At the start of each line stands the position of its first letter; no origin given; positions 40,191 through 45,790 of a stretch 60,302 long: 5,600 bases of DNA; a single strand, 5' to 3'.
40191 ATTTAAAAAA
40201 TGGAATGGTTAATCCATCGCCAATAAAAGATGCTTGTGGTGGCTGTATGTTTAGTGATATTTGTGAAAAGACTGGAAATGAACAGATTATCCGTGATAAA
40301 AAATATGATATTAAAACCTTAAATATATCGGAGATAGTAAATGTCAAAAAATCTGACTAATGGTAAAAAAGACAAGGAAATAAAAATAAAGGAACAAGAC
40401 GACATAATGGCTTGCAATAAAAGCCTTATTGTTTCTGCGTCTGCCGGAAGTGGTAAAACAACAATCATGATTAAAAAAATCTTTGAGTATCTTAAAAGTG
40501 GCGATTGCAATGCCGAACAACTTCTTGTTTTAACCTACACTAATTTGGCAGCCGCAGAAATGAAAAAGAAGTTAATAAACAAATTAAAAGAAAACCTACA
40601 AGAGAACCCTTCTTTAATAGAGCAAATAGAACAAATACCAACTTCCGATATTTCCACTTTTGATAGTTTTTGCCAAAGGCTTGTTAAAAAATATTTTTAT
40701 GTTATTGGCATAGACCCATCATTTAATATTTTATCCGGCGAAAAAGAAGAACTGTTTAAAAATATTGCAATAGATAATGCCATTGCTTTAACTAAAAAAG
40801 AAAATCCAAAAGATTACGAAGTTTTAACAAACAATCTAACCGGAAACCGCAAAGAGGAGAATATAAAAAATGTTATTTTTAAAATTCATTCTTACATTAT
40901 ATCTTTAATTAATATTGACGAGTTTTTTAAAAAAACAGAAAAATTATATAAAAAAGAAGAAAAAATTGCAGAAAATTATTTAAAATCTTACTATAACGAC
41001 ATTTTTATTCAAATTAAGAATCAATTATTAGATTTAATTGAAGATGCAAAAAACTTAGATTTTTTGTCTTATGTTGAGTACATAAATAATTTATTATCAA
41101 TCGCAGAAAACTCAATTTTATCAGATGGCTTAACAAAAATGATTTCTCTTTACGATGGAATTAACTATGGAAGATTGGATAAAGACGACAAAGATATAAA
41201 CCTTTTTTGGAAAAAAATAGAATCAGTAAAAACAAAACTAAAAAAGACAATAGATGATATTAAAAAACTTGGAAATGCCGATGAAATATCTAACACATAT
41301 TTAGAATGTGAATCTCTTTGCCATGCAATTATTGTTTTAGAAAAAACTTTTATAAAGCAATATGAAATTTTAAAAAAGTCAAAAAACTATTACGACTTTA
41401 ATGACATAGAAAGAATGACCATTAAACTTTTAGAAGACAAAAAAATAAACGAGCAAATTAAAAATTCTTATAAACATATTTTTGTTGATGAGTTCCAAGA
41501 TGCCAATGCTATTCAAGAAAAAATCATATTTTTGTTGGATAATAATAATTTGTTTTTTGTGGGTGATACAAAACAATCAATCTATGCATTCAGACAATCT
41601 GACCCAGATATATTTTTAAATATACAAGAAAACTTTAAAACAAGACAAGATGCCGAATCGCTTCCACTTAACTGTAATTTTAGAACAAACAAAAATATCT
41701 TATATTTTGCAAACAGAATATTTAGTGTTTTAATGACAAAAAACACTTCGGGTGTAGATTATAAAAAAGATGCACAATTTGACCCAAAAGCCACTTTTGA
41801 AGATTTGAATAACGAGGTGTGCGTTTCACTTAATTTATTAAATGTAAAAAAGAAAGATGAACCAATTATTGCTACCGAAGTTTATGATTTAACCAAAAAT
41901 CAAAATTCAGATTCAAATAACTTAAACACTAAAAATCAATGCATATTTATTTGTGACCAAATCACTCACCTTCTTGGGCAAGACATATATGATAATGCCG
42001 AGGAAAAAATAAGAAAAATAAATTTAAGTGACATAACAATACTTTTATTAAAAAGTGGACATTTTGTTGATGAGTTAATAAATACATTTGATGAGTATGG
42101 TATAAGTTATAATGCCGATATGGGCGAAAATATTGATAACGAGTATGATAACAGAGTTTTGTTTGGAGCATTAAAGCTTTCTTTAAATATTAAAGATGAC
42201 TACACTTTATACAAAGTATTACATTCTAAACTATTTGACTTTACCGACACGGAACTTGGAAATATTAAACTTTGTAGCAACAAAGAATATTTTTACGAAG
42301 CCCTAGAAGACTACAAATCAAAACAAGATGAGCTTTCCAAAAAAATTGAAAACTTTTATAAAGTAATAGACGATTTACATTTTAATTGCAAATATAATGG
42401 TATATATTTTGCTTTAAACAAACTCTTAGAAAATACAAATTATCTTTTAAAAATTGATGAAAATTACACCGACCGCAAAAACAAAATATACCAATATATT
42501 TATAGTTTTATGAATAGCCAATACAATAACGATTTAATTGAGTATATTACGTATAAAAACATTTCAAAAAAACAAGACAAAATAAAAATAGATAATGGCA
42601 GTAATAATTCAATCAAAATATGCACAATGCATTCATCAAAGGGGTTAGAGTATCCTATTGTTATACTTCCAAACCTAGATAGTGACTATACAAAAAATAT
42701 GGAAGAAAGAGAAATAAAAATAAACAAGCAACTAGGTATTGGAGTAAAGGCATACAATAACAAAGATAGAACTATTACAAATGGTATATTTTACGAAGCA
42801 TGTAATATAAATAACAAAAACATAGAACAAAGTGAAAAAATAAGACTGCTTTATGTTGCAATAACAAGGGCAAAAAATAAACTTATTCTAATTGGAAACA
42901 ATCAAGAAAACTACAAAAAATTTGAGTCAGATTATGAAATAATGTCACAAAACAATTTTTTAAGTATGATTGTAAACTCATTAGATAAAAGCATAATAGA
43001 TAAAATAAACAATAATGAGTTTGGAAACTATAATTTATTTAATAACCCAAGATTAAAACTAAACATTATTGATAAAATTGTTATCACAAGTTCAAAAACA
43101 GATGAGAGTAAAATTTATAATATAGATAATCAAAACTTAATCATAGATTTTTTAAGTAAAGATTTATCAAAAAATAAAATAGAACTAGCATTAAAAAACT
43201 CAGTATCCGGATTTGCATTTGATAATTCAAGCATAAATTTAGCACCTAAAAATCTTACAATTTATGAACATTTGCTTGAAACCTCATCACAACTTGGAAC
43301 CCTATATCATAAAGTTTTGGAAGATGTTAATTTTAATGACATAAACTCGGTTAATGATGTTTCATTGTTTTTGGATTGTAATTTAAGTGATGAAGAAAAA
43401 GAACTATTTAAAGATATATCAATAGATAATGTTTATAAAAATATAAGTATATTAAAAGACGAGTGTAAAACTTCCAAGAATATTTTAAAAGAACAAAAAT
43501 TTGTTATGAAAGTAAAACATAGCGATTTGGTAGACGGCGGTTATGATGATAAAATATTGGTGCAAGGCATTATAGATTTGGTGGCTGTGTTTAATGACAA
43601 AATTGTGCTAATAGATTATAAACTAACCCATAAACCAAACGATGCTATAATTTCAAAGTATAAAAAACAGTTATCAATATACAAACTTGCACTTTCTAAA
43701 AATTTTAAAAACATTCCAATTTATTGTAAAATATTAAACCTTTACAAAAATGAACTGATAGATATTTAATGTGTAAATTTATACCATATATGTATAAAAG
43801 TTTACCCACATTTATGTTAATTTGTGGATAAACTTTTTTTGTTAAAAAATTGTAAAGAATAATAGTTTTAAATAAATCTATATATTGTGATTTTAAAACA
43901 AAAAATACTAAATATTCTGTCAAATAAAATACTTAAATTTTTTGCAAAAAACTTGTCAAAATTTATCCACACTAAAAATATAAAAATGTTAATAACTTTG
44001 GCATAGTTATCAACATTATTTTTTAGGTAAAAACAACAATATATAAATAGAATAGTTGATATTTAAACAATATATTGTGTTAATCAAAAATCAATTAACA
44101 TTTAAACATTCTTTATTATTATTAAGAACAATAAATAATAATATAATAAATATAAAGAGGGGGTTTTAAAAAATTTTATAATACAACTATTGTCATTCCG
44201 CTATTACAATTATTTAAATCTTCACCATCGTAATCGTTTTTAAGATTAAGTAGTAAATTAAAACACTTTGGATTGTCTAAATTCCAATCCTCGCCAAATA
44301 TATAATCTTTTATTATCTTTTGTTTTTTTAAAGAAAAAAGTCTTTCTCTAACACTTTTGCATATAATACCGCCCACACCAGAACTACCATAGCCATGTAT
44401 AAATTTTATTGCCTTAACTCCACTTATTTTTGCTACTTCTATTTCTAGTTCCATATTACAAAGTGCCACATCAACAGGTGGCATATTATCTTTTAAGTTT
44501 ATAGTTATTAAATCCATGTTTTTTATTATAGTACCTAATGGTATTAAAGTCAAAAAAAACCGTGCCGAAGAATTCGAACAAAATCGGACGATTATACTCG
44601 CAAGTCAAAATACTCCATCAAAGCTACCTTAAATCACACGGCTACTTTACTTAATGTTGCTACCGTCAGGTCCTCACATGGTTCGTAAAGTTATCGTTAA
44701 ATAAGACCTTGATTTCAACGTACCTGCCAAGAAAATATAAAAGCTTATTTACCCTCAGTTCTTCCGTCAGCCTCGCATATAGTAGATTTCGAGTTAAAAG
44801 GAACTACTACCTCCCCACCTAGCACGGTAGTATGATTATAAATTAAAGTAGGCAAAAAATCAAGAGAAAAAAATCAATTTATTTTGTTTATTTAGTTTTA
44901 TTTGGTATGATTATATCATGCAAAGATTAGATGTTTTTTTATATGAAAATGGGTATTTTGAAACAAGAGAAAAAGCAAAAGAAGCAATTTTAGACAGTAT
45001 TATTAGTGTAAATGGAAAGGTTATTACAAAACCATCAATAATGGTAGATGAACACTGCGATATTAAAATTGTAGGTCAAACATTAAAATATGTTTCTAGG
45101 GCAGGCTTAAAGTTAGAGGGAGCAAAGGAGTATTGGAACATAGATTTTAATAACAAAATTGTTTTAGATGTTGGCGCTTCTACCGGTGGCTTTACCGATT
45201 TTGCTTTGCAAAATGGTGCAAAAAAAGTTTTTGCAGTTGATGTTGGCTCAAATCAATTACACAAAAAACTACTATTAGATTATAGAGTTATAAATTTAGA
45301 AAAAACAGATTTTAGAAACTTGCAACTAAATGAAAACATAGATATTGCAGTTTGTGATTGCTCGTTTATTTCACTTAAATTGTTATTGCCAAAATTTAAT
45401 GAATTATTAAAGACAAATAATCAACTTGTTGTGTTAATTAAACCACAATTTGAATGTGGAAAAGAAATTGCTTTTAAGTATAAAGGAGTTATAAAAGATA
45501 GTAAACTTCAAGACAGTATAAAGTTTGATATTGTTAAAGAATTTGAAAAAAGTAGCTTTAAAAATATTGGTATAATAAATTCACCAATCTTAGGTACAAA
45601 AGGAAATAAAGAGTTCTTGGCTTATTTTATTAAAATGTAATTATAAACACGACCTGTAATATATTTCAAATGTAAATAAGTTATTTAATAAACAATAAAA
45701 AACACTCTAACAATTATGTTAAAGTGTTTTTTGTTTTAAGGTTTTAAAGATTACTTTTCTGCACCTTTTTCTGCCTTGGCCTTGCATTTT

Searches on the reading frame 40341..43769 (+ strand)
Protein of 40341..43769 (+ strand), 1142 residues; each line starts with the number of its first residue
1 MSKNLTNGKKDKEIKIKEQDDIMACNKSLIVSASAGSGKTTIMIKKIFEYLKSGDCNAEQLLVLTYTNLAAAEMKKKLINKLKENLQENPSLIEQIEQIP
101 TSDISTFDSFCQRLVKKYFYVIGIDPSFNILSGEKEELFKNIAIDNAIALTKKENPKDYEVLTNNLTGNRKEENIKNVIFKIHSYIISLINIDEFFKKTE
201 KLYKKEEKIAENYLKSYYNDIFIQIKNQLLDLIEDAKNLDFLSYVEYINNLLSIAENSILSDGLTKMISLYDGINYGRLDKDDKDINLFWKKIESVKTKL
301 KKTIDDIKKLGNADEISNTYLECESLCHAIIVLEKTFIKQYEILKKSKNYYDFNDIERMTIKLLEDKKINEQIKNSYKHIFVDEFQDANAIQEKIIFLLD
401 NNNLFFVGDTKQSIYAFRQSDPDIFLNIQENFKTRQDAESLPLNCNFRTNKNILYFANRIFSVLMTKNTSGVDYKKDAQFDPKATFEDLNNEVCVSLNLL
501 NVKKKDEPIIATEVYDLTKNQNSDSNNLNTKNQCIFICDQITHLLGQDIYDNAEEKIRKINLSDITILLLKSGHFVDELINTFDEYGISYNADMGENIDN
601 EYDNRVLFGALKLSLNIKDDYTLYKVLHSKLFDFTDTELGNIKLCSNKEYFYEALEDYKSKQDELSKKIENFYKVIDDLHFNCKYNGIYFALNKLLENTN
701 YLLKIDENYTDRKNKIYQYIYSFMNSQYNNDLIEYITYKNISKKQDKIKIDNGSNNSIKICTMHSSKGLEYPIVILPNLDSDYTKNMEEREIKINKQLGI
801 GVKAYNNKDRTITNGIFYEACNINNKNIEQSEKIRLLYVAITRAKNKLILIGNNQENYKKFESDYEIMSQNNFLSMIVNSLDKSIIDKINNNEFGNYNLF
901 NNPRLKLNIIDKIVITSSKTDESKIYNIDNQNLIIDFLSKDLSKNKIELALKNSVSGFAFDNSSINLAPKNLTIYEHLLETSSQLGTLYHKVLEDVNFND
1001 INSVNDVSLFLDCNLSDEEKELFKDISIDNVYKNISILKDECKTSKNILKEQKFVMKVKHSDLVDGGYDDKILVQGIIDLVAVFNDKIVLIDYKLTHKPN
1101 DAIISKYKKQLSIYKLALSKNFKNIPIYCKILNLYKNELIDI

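Call 9: search_protein_families(library=ncbifam, proteins=[window:40341-43769:+], max_evalue=0.01)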
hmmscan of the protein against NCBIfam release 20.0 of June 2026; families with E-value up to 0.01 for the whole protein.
window:40341-43769:+ (1142 aa): 14 families
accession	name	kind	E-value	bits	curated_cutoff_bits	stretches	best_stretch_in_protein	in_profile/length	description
TIGR02785.1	addA_Gpos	equivalog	1.1e-148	497.2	707.65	2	19-872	7-898/1234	helicase-exonuclease AddAB subunit AddA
TIGR02784.1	addA_alphas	equivalog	3.1e-70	237.8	860.75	2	104-1132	112-1128/1138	double-strand break repair helicase AddA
TIGR00609.1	recB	equivalog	7.5e-44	150.2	696.05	1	25-1097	8-1089/1175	exodeoxyribonuclease V subunit beta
TIGR01073.1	pcrA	equivalog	1.6e-43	149.1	911.2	3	306-461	140-293/725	DNA helicase PcrA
NF010485.0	PRK13909.1-2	equivalog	5.3e-37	127.5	650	2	28-477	5-439/909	RecB-like helicase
TIGR01075.1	uvrD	equivalog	1.2e-36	126.3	1144.45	2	348-461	179-292/715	DNA helicase II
NF008743.0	PRK11773.1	equivalog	8.6e-36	123.5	965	2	346-461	182-297/720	DNA helicase II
TIGR01074.1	rep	equivalog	7.7e-33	113.7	951.45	3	287-461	118-290/668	DNA helicase Rep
NF008276.0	PRK11054.1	equivalog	1.8e-26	92.8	543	2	307-460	365-515/684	DNA helicase IV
NF008172.0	PRK10919.1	equivalog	9.4e-23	80.3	1168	2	288-460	120-290/673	DNA helicase Rep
NF010487.0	PRK13909.1-4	equivalog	1.9e-22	79.4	759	2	27-624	5-535/924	RecB-like helicase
NF008128.0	PRK10876.1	equivalog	7.3e-19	67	1697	2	348-465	346-465/1181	exodeoxyribonuclease V subunit beta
NF010486.0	PRK13909.1-3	equivalog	1.8e-09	36.2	1109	2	746-859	605-717/921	RecB-like helicase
TIGR00372.1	cas4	equivalog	0.0062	16.4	65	1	1047-1125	44-117/180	CRISPR-associated protein Cas4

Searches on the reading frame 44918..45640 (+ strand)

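Call 9: search_protein_families(library=ncbifam, proteins=[window:44918-45640:+], max_evalue=0.01)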
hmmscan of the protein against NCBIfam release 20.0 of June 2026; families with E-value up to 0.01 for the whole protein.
window:44918-45640:+ (240 aa): 11 families
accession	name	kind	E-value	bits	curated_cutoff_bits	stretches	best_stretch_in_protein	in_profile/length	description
TIGR00478.1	tly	subfamily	3.8e-69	232.5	185.8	1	3-232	1-228/228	TlyA family rRNA (cytidine-2'-O)-methyltransferase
NF049952.1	23rRNACMtaseTlyA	equivalog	1e-64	218.3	250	1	3-239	2-236/236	23S rRNA (cytidine-2'-O)-methyltransferase TlyA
NF003717.0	PRK05327.1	equivalog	2e-06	27.8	116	1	2-54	92-144/202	30S ribosomal protein S4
TIGR00438.1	rrmJ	equivalog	7.8e-06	25.5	300.15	1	55-141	9-90/188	23S rRNA (uridine(2552)-2'-O)-methyltransferase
TIGR01017.1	rpsD_bact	equivalog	8.1e-06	25.7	177.2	1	2-56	90-144/200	30S ribosomal protein S4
NF003139.0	PRK04051.1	equivalog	8.1e-05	22.5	138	1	3-51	104-152/179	30S ribosomal protein S4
TIGR01018.1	uS4_arch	equivalog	0.0011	18.9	82.25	1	2-51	104-153/162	30S ribosomal protein S4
NF001785.0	PRK00517.2-2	equivalog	0.0023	17.1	188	1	73-111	140-178/282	50S ribosomal protein L11 methyltransferase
TIGR02072.1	BioC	equivalog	0.0055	16.5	184.95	1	76-149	32-106/244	malonyl-ACP O-methyltransferase BioC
NF008390.0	PRK11188.1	equivalog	0.0078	15.8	269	1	41-109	12-84/209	23S rRNA (uridine(2552)-2'-O)-methyltransferase RlmE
TIGR00406.1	prmA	equivalog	0.0083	15.6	183.15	0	74-171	155-256/288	50S ribosomal protein L11 methyltransferase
